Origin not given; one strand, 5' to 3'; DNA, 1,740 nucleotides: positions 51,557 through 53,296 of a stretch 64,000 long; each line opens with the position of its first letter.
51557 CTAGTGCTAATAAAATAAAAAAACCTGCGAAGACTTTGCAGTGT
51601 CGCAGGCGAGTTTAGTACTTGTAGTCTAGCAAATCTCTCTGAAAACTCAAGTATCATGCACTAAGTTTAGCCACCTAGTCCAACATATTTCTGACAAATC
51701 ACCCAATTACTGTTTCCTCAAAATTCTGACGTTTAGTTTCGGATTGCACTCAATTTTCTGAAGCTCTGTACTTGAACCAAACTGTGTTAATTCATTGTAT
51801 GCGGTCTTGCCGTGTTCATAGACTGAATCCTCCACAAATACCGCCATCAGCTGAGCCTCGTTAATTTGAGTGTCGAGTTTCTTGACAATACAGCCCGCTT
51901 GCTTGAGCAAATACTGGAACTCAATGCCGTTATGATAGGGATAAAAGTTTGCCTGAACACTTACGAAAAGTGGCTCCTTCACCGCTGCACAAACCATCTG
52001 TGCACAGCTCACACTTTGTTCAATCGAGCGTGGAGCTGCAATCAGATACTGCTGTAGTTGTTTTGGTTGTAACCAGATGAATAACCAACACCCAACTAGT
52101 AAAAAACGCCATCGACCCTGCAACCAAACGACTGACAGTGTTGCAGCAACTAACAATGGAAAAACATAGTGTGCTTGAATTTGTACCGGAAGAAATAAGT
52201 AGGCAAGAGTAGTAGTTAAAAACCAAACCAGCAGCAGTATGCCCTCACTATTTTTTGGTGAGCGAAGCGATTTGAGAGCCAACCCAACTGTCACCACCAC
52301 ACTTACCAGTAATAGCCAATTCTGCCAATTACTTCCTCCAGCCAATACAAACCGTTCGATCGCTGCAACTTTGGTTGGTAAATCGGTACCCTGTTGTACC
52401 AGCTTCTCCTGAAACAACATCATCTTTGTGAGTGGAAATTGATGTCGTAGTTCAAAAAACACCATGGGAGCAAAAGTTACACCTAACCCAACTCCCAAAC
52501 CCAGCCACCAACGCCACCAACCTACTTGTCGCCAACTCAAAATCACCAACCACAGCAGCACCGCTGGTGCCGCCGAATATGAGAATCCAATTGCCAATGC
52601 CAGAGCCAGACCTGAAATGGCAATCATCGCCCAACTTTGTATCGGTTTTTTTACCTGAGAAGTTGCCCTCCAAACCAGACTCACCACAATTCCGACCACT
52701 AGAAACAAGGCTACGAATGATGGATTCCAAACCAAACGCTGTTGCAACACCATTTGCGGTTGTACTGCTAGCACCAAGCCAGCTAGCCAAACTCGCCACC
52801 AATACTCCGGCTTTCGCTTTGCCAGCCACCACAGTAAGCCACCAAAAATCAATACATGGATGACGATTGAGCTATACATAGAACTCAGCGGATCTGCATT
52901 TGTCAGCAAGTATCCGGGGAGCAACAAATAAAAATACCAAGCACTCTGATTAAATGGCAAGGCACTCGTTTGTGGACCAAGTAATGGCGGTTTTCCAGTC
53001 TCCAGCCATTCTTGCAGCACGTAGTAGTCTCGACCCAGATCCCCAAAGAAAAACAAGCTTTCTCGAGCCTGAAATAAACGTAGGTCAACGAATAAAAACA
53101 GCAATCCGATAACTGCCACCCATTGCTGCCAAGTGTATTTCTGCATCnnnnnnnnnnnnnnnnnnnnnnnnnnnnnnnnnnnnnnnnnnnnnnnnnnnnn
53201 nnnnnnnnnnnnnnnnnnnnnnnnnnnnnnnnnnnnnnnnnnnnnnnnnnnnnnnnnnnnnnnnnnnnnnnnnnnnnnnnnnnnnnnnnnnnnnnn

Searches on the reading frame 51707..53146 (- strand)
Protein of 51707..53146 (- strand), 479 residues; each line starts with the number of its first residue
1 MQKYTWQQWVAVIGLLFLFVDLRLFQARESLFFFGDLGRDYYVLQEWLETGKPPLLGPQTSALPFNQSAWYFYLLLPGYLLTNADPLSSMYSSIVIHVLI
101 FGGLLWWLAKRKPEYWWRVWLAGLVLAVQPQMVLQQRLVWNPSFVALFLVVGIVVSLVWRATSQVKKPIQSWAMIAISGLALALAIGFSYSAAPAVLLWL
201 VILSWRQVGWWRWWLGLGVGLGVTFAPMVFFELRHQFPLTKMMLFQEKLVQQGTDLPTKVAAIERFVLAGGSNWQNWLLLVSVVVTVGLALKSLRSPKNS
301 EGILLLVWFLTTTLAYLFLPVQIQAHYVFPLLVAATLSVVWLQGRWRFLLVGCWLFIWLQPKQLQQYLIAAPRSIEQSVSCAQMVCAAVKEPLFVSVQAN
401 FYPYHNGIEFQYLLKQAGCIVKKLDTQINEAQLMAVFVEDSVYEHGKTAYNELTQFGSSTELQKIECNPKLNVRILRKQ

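Call 40: search_protein_families(library=pfam, proteins=[window:51707-53146:-], max_evalue=0.001)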
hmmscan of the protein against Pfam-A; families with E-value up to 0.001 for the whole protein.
window:51707-53146:- (479 aa): 0 families

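Call 41: search_protein_families(library=ncbifam, proteins=[window:51707-53146:-], max_evalue=0.001)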
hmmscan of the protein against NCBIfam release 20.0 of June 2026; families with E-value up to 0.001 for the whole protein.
window:51707-53146:- (479 aa): 0 families

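Call 78: search_protein_representatives(protein=window:51707-53146:-)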
Query: 479 residues. Proteins with E-value up to 0.001 (for the whole library): 824; up to 1e-10: 218; up to 1e-30: 135. The best 150 are listed.
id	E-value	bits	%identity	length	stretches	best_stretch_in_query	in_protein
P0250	1.8e-181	621.0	63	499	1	4-478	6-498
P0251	3.0e-100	353.1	44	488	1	10-478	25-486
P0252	8.6e-99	348.3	43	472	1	11-478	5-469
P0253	3.3e-98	346.3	40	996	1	8-478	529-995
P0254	3.2e-96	339.8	42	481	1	10-478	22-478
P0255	1.1e-94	334.7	42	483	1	8-477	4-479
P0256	2.4e-93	330.3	41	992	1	13-478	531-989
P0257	5.3e-92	325.9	43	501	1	15-478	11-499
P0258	6.6e-91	322.2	41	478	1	5-478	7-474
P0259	8.7e-90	318.5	41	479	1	6-478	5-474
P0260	6.2e-89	315.7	39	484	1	4-478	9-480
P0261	1.7e-87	311.0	37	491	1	10-478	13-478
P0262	4.1e-87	309.7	39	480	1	8-478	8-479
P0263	9.7e-87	308.5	40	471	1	16-478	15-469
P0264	1.3e-86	308.1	41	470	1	15-478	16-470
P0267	6.7e-85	302.4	37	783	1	13-478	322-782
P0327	2.4e-61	224.8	33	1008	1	11-477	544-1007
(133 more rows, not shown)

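Call 80: search_protein_families(library=pfam, proteins=[P0253, P0256, P0327, P0267, P0250, P0251], max_evalue=0.01)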
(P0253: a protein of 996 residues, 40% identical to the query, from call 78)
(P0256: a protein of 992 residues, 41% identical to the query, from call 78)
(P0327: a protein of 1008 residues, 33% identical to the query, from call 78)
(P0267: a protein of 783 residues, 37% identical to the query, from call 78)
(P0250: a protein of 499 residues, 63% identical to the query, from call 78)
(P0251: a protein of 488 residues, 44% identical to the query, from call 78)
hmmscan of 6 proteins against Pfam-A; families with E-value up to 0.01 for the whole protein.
P0253 (996 aa): 6 families
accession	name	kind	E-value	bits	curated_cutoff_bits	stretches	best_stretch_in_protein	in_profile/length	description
PF00535.33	Glycos_transf_2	-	2.7e-26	92.9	23.3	2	18-110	13-115/168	Glycosyl transferase family 2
PF13641.12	Glyco_tranf_2_3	-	1.7e-16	61.4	27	2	266-479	3-222/230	Glycosyltransferase like family 2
PF10111.15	Glyco_tranf_2_2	-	6.4e-09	36.1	27.3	1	409-473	157-221/276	Glycosyltransferase like family 2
PF13506.12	Glyco_transf_21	-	1.6e-05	24.9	21.7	0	334-462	23-149/174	Glycosyl transferase family 21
PF02709.20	Glyco_transf_7C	-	0.00017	21.6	23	1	151-205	14-69/78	N-terminal domain of galactosyltransferase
PF13632.12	Glyco_trans_2_3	-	0.0029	17.9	27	1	156-207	72-123/198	Glycosyl transferase family group 2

P0256 (992 aa): 4 families
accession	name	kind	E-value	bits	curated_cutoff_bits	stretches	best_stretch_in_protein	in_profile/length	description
PF00535.33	Glycos_transf_2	-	7.3e-24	85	23.3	2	17-165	11-164/168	Glycosyl transferase family 2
PF10111.15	Glyco_tranf_2_2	-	8.8e-10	39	27.3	1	31-188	27-199/276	Glycosyltransferase like family 2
PF02709.20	Glyco_transf_7C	-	6.3e-05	23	23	1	148-195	14-62/78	N-terminal domain of galactosyltransferase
PF13641.12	Glyco_tranf_2_3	-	8.5e-05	23.1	27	0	7-188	3-194/230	Glycosyltransferase like family 2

P0327 (1008 aa): 6 families
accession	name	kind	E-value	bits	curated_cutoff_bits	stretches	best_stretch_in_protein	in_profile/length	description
PF00535.33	Glycos_transf_2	-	3.5e-27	95.8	23.3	2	278-385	3-115/168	Glycosyl transferase family 2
PF13641.12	Glyco_tranf_2_3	-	8.8e-15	55.8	27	2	275-480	3-214/230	Glycosyltransferase like family 2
PF13506.12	Glyco_transf_21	-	9.8e-07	28.8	21.7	0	343-480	24-158/174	Glycosyl transferase family 21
PF13632.12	Glyco_trans_2_3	-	1e-06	29.2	27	1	89-237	2-145/198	Glycosyl transferase family group 2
PF10111.15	Glyco_tranf_2_2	-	1.6e-06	28.2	27.3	0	426-493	164-232/276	Glycosyltransferase like family 2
PF02709.20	Glyco_transf_7C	-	5.2e-05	23.3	23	1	154-203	15-65/78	N-terminal domain of galactosyltransferase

P0267 (783 aa): 6 families
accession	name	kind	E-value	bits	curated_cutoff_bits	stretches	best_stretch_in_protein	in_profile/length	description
PF00535.33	Glycos_transf_2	-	1.5e-12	48.2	23.3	1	55-167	1-118/168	Glycosyl transferase family 2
PF13641.12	Glyco_tranf_2_3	-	9.8e-08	32.7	27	1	54-258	3-216/230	Glycosyltransferase like family 2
PF10111.15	Glyco_tranf_2_2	-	2e-07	31.2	27.3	1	56-264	2-225/276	Glycosyltransferase like family 2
PF13632.12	Glyco_trans_2_3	-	0.00015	22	27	1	202-342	73-153/198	Glycosyl transferase family group 2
PF25826.1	DUF7952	-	0.0011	19.5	33.4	1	9-84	33-109/131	Domain of unknown function (DUF7952)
PF13506.12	Glyco_transf_21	-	0.0016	18.3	21.7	1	121-256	23-157/174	Glycosyl transferase family 21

P0250 (499 aa): 0 families

P0251 (488 aa): 0 families
